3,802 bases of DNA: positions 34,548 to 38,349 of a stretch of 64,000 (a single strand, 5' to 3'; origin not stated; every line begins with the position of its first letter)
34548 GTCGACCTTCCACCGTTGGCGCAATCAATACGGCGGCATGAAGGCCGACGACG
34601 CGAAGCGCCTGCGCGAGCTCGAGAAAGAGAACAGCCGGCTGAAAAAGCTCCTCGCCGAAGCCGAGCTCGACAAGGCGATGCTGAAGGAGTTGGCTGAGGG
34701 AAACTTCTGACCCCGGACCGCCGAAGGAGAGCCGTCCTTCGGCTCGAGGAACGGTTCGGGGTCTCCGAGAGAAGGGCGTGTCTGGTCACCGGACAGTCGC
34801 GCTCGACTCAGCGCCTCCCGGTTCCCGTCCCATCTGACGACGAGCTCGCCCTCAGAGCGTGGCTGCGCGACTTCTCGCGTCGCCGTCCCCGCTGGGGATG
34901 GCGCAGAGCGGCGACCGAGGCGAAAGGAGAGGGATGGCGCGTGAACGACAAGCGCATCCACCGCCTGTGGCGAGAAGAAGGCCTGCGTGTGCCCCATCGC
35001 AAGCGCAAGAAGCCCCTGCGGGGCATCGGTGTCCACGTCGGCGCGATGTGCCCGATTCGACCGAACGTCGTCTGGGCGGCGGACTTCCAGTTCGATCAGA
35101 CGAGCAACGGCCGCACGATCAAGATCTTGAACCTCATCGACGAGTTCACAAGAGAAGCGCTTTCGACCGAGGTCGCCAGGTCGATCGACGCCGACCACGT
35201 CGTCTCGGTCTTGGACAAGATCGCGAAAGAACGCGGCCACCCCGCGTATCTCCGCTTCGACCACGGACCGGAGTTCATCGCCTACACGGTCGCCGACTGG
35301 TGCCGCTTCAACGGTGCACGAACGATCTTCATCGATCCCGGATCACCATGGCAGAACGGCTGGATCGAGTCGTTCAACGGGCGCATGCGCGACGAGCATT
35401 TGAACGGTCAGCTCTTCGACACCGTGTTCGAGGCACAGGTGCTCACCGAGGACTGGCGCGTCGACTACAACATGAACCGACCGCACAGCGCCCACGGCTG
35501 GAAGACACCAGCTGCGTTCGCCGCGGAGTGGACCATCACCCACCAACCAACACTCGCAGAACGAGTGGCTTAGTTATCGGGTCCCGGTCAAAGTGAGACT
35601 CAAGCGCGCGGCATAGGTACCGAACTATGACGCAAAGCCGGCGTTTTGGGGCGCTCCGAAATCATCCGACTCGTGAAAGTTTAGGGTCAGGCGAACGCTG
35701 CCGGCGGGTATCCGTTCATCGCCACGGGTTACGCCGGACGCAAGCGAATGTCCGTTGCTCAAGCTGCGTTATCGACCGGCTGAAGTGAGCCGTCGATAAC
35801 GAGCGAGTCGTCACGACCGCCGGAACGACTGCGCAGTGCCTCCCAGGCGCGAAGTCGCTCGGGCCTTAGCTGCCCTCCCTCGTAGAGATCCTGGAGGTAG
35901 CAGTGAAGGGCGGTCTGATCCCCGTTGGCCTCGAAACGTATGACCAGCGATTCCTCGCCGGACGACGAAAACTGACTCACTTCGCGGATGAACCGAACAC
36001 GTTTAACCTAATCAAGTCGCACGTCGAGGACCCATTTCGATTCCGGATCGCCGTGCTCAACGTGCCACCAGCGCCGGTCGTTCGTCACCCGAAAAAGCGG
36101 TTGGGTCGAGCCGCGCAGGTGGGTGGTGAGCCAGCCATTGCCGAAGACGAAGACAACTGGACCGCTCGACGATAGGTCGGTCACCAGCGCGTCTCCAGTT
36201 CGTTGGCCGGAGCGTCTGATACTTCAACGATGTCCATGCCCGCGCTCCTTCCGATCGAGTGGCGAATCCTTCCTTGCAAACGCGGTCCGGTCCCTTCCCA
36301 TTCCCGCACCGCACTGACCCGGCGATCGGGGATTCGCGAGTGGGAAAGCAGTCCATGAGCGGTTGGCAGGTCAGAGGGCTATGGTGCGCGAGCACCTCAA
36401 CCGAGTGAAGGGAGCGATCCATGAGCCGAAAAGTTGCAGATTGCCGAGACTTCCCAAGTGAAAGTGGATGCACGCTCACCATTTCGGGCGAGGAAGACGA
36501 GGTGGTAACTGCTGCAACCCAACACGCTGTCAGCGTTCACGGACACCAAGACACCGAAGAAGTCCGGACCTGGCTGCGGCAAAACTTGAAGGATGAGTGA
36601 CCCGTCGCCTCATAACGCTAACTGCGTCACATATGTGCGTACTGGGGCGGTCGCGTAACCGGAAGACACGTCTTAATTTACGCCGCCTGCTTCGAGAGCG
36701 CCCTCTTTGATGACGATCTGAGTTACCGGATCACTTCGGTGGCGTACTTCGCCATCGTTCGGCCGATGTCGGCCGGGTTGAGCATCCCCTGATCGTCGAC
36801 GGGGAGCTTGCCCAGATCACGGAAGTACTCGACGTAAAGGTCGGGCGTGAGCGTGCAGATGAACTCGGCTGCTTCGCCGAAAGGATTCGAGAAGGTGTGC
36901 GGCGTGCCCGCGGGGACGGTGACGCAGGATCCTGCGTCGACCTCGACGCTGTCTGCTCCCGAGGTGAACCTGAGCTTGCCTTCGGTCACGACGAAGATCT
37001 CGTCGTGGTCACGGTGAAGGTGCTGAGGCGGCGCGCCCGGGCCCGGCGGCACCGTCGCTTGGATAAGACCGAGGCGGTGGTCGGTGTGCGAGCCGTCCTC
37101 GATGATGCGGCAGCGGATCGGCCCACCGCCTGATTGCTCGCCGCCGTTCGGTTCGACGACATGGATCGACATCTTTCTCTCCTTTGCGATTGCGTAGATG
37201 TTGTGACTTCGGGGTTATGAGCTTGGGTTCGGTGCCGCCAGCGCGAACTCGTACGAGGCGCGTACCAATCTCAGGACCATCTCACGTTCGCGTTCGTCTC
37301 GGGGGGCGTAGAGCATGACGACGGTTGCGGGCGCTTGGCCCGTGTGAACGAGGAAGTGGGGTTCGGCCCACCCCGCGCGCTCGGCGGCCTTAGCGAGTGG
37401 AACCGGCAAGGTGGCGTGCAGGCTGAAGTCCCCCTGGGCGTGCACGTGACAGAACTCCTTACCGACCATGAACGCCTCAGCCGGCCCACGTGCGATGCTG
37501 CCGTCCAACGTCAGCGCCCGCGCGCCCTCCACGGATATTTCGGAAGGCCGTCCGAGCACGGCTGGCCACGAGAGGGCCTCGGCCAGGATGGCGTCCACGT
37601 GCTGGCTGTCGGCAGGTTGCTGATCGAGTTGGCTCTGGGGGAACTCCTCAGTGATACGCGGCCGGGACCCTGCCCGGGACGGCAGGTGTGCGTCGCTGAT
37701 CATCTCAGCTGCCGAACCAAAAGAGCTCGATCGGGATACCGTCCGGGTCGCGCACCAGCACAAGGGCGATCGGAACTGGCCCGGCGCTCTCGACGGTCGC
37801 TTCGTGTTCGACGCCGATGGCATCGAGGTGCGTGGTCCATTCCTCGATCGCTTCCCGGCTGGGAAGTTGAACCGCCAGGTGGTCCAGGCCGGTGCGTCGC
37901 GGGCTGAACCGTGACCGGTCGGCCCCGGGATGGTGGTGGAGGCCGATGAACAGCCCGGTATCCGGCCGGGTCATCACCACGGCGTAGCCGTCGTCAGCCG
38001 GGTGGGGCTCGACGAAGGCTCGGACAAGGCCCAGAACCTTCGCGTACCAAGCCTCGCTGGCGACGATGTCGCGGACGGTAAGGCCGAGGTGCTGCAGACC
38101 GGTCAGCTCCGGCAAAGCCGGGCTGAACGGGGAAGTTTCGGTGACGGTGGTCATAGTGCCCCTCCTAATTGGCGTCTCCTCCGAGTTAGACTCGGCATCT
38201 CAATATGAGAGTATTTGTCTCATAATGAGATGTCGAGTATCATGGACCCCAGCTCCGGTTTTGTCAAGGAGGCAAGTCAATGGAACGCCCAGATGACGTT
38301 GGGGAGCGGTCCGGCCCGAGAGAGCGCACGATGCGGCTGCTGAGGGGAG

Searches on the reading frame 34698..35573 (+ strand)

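Call 89: search_protein_families(library=pfam, proteins=[window:34698-35573:+], max_evalue=0.01)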
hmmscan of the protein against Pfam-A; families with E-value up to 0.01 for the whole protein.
window:34698-35573:+ (291 aa): 3 families
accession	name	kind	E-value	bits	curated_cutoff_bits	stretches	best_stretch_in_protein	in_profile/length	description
PF13683.12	rve_3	-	1.3e-27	95.7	26.5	1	206-271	2-67/67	Integrase core domain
PF00665.32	rve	-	6.5e-18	65.3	32.6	1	121-217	3-102/102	Integrase core domain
PF13276.12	HTH_21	-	3.3e-09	37.3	28.1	1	59-104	14-60/60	HTH-like domain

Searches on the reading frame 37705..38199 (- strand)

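Call 89: search_protein_families(library=pfam, proteins=[window:37705-38199:-], max_evalue=0.01)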
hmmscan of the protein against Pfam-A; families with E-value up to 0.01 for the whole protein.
window:37705-38199:- (164 aa): 2 families
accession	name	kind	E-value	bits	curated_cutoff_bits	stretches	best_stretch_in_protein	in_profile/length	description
PF00903.31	Glyoxalase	-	9e-13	49.1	20.6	1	34-159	1-121/121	Glyoxalase/Bleomycin resistance protein/Dioxygenase superfamily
PF13669.12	Glyoxalase_4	-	0.0028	18.3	27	1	36-121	1-85/109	Glyoxalase/Bleomycin resistance protein/Dioxygenase superfamily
